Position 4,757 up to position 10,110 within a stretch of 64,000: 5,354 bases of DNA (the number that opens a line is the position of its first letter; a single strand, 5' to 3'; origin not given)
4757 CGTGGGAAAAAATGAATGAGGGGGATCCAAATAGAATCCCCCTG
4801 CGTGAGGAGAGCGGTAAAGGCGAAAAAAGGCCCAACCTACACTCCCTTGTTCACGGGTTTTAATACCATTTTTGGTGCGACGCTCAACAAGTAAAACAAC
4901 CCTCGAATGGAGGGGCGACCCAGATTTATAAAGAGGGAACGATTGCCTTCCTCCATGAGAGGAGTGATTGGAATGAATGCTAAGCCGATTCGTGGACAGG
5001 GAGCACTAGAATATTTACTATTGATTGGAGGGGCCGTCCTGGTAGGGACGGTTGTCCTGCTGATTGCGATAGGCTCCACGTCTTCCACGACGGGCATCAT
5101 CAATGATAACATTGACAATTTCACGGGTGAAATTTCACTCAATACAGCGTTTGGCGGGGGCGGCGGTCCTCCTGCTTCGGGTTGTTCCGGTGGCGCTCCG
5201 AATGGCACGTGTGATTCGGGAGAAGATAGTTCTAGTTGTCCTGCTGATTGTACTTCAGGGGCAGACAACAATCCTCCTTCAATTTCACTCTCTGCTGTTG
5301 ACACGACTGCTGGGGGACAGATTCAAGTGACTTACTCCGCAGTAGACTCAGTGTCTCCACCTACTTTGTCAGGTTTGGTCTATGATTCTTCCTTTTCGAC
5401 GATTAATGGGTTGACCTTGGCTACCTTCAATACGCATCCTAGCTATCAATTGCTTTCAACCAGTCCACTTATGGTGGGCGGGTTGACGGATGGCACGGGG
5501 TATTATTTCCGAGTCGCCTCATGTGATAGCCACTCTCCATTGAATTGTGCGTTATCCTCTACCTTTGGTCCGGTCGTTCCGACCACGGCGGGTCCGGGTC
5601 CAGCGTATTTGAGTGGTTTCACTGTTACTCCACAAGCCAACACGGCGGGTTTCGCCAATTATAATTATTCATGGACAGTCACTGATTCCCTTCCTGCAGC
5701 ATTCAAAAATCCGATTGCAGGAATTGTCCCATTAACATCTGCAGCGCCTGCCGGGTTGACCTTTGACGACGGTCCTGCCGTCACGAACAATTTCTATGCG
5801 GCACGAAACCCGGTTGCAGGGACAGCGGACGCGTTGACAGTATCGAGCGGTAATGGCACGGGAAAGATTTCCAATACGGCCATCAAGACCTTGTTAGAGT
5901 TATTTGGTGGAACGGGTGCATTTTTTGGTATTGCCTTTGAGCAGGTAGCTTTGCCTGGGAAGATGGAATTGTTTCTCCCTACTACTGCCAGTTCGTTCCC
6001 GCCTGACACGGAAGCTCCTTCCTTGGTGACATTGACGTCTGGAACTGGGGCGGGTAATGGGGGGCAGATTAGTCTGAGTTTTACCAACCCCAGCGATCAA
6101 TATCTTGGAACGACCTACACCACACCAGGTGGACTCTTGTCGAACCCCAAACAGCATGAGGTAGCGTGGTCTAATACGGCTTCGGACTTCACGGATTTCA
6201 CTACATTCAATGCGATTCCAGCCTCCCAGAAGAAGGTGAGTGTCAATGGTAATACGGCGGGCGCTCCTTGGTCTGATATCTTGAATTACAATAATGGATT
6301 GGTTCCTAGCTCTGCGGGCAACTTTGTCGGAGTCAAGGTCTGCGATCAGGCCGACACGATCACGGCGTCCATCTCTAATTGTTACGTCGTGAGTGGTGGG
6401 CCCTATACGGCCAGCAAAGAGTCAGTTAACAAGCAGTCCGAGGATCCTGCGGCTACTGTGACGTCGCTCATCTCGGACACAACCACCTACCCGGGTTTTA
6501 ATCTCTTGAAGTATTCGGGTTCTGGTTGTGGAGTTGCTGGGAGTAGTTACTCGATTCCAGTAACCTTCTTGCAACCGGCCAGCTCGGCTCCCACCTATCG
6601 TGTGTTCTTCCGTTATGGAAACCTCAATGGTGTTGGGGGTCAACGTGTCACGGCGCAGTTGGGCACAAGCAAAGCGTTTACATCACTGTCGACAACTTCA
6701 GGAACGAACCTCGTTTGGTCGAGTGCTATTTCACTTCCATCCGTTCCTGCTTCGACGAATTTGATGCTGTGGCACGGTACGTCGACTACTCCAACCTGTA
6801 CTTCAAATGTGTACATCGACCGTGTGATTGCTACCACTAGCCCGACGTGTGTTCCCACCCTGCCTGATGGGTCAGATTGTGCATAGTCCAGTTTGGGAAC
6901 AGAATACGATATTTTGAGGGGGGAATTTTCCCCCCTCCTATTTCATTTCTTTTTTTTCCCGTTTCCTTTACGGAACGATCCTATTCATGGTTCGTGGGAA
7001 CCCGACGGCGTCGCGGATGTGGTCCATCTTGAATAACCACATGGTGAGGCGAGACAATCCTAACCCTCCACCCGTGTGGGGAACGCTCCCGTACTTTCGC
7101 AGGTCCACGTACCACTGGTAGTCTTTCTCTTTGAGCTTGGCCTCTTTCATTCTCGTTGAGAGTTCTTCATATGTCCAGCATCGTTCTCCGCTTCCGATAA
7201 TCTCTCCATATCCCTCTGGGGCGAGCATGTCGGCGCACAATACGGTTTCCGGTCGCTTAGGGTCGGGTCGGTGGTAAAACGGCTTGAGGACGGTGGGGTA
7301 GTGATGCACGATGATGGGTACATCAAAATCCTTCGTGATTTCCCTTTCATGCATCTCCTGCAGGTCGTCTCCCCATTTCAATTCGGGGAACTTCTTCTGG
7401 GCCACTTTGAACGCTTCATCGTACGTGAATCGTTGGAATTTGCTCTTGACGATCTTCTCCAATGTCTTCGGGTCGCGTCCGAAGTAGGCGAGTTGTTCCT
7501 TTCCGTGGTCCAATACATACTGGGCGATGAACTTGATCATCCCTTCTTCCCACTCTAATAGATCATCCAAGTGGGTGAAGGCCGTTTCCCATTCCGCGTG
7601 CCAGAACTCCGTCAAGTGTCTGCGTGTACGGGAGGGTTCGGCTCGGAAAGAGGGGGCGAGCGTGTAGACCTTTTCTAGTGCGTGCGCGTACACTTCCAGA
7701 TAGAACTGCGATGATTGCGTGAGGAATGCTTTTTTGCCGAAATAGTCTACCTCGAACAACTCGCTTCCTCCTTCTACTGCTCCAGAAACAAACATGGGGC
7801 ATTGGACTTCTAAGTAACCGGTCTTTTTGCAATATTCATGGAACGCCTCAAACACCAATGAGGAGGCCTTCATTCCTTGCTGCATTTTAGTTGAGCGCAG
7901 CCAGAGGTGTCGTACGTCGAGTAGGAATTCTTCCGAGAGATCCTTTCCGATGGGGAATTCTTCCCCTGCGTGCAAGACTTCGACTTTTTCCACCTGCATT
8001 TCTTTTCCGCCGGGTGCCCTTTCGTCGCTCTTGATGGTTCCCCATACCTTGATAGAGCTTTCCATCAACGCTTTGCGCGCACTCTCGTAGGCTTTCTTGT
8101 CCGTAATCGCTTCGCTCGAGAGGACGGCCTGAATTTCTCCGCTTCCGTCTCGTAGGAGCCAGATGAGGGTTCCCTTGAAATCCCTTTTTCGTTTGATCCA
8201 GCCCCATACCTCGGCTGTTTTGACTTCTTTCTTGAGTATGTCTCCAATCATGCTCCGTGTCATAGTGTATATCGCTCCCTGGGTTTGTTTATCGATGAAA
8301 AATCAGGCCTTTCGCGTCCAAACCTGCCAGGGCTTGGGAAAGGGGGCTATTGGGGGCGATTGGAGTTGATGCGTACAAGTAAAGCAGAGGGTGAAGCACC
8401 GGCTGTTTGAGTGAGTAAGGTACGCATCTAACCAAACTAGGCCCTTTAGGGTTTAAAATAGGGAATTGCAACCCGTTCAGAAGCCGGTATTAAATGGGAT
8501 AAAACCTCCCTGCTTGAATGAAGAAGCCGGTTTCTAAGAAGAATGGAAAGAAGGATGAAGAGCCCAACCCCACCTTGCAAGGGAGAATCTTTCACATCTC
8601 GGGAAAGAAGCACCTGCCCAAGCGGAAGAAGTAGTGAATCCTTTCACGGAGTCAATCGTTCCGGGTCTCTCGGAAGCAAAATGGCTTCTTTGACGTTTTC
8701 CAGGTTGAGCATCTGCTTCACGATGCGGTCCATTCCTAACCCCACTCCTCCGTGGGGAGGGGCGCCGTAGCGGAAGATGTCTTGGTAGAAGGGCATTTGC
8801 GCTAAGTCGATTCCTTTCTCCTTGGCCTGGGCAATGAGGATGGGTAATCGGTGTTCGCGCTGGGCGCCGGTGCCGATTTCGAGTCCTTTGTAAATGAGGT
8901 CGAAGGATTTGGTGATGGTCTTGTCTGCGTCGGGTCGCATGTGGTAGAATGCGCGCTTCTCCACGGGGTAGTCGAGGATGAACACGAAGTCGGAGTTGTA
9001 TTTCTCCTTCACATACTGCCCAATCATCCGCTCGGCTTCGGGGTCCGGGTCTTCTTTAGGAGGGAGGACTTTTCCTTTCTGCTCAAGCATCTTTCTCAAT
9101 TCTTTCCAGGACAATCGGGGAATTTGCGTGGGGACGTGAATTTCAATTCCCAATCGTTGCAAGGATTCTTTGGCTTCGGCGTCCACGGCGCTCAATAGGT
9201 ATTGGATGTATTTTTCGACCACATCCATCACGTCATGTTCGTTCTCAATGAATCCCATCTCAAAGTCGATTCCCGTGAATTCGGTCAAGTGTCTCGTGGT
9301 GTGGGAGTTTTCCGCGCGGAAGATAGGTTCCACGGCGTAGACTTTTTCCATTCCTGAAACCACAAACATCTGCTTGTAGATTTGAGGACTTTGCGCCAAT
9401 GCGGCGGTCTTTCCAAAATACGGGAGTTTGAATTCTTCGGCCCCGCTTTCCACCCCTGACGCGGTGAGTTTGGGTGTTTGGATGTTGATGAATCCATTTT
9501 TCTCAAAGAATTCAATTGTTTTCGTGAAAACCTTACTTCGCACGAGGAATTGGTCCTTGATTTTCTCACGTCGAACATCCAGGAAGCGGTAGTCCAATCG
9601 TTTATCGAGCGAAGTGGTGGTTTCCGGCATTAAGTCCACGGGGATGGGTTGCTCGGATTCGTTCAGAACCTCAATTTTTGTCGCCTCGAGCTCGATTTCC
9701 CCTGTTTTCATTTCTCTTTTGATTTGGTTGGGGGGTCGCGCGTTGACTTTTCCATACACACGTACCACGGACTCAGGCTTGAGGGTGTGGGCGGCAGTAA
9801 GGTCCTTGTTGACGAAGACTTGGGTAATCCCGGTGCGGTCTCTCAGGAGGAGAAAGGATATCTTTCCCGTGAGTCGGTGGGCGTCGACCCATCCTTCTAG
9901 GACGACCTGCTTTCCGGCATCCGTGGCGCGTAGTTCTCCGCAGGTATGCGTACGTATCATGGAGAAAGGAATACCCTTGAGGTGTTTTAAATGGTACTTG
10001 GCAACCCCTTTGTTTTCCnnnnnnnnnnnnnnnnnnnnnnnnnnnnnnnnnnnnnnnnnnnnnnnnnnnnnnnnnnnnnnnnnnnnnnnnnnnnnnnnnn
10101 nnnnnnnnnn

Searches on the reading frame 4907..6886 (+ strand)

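Call 74: search_protein_families(library=pfam, proteins=[window:4907-6886:+], max_evalue=0.001)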
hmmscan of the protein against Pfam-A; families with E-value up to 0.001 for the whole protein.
window:4907-6886:+ (659 aa): 1 family
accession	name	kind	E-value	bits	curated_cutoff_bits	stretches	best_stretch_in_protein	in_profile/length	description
PF04021.17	Class_IIIsignal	-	6.3e-05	23.2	23.7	1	29-51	2-24/27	Class III signal peptide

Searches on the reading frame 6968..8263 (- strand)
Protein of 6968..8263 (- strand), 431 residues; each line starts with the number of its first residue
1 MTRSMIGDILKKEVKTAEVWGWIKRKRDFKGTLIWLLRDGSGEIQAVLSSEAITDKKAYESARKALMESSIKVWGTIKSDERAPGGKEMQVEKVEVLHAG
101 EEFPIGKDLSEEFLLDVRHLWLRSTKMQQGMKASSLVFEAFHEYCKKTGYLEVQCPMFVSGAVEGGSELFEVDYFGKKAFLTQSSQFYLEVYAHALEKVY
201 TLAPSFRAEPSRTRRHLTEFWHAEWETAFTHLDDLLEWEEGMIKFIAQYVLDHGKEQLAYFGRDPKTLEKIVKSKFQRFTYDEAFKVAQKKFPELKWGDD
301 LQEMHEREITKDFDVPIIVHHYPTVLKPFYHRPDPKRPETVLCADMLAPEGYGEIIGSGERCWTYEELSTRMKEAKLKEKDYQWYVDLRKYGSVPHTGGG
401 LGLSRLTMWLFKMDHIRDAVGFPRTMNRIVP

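Call 74: search_protein_families(library=pfam, proteins=[window:6968-8263:-], max_evalue=0.001)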
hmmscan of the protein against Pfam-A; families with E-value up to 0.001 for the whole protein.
window:6968-8263:- (431 aa): 2 families
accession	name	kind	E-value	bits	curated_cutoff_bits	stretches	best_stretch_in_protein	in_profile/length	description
PF00152.25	tRNA-synt_2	-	4.5e-67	226.7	25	1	111-425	2-307/308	tRNA synthetases class II (D, K and N)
PF01336.31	tRNA_anti-codon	-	5.1e-11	42.8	27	1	21-97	5-75/75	OB-fold nucleic acid binding domain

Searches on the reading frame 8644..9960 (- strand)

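Call 74: search_protein_families(library=pfam, proteins=[window:8644-9960:-], max_evalue=0.001)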
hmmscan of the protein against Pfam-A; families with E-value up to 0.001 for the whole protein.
window:8644-9960:- (438 aa): 2 families
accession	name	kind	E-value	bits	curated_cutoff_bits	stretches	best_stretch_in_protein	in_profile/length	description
PF00152.25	tRNA-synt_2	-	7.4e-85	285.1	25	1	119-432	3-307/308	tRNA synthetases class II (D, K and N)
PF01336.31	tRNA_anti-codon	-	1.5e-15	57.3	27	1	19-99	1-75/75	OB-fold nucleic acid binding domain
